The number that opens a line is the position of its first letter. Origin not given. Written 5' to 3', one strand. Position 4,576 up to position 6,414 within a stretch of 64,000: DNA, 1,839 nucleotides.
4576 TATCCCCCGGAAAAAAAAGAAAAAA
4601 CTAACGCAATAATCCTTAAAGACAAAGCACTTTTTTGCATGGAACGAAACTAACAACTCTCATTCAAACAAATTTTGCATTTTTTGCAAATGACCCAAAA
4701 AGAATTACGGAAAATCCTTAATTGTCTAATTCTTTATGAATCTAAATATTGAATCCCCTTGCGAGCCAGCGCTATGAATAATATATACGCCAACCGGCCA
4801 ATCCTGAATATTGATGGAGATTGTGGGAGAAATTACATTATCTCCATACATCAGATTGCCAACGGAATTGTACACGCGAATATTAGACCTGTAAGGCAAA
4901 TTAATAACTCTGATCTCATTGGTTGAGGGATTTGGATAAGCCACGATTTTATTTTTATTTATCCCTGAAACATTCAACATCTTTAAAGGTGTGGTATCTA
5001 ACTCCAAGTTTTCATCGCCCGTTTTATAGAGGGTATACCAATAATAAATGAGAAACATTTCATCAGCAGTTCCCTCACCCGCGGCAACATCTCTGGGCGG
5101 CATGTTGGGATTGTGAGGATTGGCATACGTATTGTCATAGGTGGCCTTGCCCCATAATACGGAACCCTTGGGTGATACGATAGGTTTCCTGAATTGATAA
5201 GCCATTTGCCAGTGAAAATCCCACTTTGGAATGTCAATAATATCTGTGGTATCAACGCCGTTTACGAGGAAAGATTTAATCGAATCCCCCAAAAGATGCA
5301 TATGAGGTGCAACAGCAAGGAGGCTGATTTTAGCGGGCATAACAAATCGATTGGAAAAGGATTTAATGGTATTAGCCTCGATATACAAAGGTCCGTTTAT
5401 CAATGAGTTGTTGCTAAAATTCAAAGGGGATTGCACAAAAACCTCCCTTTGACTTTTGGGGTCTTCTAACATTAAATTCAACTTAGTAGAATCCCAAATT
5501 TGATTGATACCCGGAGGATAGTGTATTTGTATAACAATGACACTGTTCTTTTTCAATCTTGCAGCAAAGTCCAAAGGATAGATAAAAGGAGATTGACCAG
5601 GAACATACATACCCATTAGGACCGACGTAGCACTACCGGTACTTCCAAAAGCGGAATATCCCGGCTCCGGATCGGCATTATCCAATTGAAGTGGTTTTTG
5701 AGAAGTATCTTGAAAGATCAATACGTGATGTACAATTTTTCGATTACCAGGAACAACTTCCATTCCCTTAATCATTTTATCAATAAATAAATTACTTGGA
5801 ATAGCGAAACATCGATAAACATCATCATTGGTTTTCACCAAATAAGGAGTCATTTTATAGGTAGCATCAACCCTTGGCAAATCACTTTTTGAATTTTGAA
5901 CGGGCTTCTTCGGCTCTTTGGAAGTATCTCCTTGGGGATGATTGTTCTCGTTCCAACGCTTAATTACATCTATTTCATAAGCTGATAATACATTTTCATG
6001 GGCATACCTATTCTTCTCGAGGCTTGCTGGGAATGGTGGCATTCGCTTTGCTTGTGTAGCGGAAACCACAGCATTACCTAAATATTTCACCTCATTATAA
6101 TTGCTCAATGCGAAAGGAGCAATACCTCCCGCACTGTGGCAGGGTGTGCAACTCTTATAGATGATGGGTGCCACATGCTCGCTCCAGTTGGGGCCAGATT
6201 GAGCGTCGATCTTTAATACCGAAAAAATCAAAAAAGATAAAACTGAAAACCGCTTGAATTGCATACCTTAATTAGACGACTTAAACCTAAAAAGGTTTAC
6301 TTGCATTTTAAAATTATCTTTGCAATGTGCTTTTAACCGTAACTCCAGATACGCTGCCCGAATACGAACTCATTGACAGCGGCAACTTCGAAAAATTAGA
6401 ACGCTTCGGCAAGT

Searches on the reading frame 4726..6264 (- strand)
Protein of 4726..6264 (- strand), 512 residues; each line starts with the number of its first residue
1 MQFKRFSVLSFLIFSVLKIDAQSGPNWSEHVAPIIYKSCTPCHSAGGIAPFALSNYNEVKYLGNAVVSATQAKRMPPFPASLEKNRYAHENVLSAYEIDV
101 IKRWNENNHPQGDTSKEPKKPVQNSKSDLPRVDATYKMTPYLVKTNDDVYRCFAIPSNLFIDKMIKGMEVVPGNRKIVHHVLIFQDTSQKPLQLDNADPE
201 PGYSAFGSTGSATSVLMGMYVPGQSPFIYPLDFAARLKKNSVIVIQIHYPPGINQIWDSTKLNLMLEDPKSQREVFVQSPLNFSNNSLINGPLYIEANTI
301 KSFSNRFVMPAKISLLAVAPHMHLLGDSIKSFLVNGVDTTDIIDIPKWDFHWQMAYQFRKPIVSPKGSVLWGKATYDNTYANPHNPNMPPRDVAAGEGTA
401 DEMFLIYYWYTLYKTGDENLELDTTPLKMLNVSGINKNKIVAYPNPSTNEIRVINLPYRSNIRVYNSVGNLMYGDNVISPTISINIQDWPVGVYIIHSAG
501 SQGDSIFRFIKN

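Call 24: find_encoding_contigs(protein=window:4726-6264:-, flank=3000, max_places=10)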
Protein window:4726-6264:- (512 aa): 3 contigs read that carry it; 2 places shown.
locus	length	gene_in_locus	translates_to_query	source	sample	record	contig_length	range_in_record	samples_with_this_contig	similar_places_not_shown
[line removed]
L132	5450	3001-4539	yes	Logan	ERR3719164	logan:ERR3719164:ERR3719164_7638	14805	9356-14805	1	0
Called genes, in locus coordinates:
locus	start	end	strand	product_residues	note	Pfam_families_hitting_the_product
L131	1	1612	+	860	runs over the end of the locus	PF07715:Plug, PF00593:TonB_dep_Rec_b-barrel, PF14905:OMP_b-brl_3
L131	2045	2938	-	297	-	PF10672:Methyltrans_SAM, PF03602:Cons_hypoth95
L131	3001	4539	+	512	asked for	PF03712:Cu2_monoox_C (weak), PF18962:Por_Secre_tail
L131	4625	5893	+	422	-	-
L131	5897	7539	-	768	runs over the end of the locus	PF03636:Glyco_hydro_65N, PF03632:Glyco_hydro_65m, PF03633:Glyco_hydro_65C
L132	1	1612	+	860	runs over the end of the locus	PF07715:Plug, PF00593:TonB_dep_Rec_b-barrel, PF14905:OMP_b-brl_3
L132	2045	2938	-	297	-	PF10672:Methyltrans_SAM, PF03602:Cons_hypoth95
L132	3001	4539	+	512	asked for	PF03712:Cu2_monoox_C (weak), PF18962:Por_Secre_tail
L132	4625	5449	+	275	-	?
